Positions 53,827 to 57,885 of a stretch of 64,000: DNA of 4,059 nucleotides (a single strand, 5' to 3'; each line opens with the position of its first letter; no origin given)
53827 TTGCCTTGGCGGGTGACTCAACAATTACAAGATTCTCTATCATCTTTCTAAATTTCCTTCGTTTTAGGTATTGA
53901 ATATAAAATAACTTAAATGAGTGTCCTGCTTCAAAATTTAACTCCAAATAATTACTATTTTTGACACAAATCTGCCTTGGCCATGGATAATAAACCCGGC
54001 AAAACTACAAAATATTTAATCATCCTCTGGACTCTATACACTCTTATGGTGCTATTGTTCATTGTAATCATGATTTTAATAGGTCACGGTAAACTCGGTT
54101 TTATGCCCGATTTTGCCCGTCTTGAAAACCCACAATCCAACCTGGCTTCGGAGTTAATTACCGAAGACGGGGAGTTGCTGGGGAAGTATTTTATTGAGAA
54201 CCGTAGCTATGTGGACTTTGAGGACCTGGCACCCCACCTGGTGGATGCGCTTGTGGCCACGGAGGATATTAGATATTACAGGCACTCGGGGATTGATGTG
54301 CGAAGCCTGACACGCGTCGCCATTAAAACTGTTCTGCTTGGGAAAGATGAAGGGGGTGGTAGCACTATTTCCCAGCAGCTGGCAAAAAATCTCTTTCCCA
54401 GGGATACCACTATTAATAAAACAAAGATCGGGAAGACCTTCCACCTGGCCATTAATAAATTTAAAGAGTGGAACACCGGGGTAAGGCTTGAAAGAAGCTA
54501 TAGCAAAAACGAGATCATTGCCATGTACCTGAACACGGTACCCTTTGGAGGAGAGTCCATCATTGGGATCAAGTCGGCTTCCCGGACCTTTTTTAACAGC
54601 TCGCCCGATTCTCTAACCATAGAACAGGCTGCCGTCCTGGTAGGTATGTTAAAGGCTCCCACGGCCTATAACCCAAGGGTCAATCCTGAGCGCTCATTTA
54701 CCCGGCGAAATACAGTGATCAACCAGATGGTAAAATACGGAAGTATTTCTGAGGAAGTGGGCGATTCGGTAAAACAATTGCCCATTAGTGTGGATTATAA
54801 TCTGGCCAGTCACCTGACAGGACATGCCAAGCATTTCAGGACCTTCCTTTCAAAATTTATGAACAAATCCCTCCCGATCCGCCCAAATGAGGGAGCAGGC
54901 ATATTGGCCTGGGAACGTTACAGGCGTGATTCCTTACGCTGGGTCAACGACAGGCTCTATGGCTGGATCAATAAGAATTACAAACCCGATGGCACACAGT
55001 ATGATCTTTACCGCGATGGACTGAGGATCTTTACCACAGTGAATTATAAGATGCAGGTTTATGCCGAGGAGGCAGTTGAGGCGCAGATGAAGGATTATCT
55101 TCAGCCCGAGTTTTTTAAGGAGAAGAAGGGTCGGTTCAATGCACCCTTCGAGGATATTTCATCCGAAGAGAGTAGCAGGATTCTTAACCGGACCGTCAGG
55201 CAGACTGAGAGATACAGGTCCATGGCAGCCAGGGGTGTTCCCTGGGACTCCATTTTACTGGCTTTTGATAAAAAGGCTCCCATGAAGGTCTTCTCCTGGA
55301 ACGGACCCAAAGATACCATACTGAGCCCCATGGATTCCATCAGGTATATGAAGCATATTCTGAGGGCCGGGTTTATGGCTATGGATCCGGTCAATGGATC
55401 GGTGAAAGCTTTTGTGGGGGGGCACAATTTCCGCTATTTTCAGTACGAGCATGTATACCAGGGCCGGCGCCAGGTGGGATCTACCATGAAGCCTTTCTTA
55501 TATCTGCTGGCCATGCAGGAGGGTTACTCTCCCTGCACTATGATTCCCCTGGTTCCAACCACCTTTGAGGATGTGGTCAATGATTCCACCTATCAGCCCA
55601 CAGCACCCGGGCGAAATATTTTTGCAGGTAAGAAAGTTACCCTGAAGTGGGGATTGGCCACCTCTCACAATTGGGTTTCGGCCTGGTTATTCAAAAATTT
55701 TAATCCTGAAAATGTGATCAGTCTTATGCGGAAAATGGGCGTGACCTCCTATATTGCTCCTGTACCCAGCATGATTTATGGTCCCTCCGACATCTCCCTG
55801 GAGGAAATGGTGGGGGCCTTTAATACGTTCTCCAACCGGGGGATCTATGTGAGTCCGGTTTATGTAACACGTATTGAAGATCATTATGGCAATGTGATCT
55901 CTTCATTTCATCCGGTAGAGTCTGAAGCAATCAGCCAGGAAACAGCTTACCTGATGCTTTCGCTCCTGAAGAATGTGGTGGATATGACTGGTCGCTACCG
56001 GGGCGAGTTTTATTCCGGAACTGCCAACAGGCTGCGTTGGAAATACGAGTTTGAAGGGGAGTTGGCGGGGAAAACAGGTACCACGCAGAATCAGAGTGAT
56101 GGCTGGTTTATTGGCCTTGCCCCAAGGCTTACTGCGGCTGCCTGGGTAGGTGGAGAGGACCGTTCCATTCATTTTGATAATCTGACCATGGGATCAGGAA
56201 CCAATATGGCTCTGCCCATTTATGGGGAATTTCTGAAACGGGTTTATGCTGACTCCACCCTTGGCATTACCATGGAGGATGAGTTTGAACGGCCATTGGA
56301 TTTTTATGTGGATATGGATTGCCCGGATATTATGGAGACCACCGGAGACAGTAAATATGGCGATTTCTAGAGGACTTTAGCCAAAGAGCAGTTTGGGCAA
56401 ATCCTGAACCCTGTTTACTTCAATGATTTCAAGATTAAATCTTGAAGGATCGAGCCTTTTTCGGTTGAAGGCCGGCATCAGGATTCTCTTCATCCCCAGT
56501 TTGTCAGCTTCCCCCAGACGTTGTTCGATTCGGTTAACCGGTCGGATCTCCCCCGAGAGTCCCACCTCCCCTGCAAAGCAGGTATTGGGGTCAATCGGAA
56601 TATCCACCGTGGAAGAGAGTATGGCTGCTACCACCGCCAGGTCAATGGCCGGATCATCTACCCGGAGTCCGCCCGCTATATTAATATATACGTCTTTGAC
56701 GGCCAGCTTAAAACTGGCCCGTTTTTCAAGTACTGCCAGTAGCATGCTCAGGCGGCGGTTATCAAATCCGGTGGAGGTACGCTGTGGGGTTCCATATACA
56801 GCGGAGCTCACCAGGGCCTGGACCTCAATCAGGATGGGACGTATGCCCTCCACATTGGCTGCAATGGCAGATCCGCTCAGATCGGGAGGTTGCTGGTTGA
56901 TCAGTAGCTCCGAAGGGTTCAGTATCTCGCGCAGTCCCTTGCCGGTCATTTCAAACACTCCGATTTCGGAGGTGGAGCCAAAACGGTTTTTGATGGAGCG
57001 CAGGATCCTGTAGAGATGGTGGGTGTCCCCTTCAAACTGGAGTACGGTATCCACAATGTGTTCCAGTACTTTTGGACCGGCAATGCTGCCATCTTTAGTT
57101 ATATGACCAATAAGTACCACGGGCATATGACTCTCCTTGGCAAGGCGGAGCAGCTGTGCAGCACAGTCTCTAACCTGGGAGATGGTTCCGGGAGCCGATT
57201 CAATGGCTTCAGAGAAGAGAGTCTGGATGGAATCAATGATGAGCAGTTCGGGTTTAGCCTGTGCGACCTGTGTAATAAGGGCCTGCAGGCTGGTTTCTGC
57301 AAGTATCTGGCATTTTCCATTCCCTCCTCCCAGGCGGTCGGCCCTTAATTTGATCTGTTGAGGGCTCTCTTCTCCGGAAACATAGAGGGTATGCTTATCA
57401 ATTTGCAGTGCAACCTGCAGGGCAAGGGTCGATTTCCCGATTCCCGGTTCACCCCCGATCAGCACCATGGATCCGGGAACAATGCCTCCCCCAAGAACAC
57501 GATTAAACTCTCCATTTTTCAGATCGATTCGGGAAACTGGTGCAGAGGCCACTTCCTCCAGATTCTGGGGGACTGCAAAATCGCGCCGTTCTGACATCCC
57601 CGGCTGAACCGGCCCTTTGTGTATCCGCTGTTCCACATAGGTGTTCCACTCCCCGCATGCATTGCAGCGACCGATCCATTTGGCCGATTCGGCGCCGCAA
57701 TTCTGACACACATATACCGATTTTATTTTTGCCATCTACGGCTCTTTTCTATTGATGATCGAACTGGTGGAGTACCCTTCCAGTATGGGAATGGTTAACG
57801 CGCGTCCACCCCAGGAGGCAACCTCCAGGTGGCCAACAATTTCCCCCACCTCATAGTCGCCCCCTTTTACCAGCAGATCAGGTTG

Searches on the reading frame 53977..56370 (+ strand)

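Call 84: search_protein_families(library=pfam, proteins=[window:53977-56370:+], max_evalue=0.00001)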
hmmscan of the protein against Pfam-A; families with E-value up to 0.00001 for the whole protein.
window:53977-56370:+ (797 aa): 2 families
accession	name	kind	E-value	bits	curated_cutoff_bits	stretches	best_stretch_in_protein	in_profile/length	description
PF00912.28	Transgly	-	3.7e-52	176.8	27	1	66-251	3-177/178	Transglycosylase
PF00905.27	Transpeptidase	-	3.6e-20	72.8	22.1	1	465-723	2-272/299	Penicillin binding protein transpeptidase domain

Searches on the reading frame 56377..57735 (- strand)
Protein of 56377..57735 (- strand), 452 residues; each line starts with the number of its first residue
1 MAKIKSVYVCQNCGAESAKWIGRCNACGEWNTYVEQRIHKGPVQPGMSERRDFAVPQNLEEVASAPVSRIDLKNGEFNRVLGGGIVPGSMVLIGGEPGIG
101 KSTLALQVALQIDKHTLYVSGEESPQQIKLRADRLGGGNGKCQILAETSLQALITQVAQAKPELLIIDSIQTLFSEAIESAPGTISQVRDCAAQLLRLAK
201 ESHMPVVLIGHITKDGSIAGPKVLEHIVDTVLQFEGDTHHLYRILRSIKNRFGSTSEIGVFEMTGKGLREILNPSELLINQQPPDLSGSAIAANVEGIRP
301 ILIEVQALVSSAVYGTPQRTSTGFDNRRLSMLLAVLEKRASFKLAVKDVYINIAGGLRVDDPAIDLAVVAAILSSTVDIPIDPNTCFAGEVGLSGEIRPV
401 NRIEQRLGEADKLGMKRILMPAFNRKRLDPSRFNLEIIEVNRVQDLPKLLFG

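Call 84: search_protein_families(library=pfam, proteins=[window:56377-57735:-], max_evalue=0.00001)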
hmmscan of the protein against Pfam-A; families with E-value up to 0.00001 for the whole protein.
window:56377-57735:- (452 aa): 9 families
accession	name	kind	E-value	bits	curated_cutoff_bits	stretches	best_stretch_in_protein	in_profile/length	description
PF06745.19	ATPase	-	6.3e-15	55.6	26.6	1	77-136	8-71/231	KaiC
PF13481.12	AAA_25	-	1.5e-12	48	27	1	78-216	23-194/195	AAA domain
PF18073.7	Zn_ribbon_LapB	-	2.6e-11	43.5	25.7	1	8-34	1-27/28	Rubredoxin metal binding domain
PF13541.12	ChlI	-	3.4e-11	43.5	27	1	338-424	35-121/121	Subunit ChlI of Mg-chelatase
PF05362.19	Lon_C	-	8.3e-09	35.7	21.1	1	347-446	94-198/205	Lon protease (S16) C-terminal proteolytic domain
PF13401.12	AAA_22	-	3.8e-08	34.2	27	1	89-211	6-123/130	AAA domain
PF03796.21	DnaB_C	-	8.2e-08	32.4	27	0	83-131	14-66/255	DnaB-like helicase C terminal domain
PF00004.35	AAA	-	3.9e-07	31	21.2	1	91-211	1-107/131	ATPase family associated with various cellular activities (AAA)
PF13191.12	AAA_16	-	5.7e-06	27.4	32.6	0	89-209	25-137/167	AAA ATPase domain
